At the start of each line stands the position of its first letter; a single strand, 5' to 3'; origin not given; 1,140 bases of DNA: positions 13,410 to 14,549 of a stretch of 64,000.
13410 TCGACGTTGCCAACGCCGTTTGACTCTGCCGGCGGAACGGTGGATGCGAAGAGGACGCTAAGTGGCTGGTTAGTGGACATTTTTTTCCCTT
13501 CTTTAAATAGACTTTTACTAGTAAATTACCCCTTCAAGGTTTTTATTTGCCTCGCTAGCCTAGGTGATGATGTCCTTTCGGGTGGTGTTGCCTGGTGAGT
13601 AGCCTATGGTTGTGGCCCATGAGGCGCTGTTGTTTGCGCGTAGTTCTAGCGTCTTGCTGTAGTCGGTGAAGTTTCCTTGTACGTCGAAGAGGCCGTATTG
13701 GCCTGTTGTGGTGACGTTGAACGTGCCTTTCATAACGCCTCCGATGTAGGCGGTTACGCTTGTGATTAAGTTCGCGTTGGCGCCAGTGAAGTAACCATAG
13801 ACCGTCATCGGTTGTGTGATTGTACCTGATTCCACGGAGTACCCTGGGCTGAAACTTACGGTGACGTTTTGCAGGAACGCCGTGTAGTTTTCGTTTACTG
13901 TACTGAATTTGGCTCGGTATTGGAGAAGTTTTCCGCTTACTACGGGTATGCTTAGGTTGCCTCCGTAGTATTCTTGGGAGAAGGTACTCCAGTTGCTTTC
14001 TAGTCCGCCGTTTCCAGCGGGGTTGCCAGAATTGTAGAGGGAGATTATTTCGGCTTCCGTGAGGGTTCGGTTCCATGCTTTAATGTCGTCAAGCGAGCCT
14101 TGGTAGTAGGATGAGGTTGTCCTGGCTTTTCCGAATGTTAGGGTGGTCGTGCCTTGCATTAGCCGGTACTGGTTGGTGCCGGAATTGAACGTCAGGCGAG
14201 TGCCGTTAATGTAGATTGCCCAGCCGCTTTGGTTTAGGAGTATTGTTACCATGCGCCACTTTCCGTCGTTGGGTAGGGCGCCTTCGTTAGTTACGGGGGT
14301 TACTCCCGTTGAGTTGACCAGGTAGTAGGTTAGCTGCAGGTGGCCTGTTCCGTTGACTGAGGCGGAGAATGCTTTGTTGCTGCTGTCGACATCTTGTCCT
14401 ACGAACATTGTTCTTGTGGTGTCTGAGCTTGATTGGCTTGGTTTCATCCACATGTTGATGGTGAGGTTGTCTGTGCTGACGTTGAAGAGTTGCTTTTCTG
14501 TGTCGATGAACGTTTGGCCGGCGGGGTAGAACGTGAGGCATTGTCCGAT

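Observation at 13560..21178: Low-GC compositional island (about 7.6 kb) inside a 60%-GC locus, encoding three sequon-dense secreted proteins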

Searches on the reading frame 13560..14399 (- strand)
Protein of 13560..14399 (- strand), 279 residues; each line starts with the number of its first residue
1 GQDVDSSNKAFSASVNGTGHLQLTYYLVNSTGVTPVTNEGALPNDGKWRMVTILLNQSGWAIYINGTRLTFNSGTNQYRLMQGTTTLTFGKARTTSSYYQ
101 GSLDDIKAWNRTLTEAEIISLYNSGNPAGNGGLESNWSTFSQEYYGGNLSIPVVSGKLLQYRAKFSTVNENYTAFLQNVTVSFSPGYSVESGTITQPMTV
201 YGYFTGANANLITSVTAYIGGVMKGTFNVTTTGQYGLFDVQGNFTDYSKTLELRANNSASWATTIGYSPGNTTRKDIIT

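Call 70: search_protein_families(library=pfam, proteins=[window:13560-14399:-], max_evalue=1)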
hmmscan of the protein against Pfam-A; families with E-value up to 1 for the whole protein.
window:13560-14399:- (279 aa): 4 families
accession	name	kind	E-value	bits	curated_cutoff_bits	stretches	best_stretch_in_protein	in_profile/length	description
PF13385.13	Laminin_G_3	-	6.4e-14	52.8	27.6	1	6-118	41-150/151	Concanavalin A-like lectin/glucanases superfamily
PF02210.31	Laminin_G_2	-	0.00013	22.9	22.9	1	10-107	20-122/126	Laminin G domain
PF00054.30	Laminin_G_1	-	0.064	13.9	24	1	19-70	29-78/131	Laminin G domain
PF23157.1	DUF7055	-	0.16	12.2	27.6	1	224-243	8-27/66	Domain of unknown function (DUF7055)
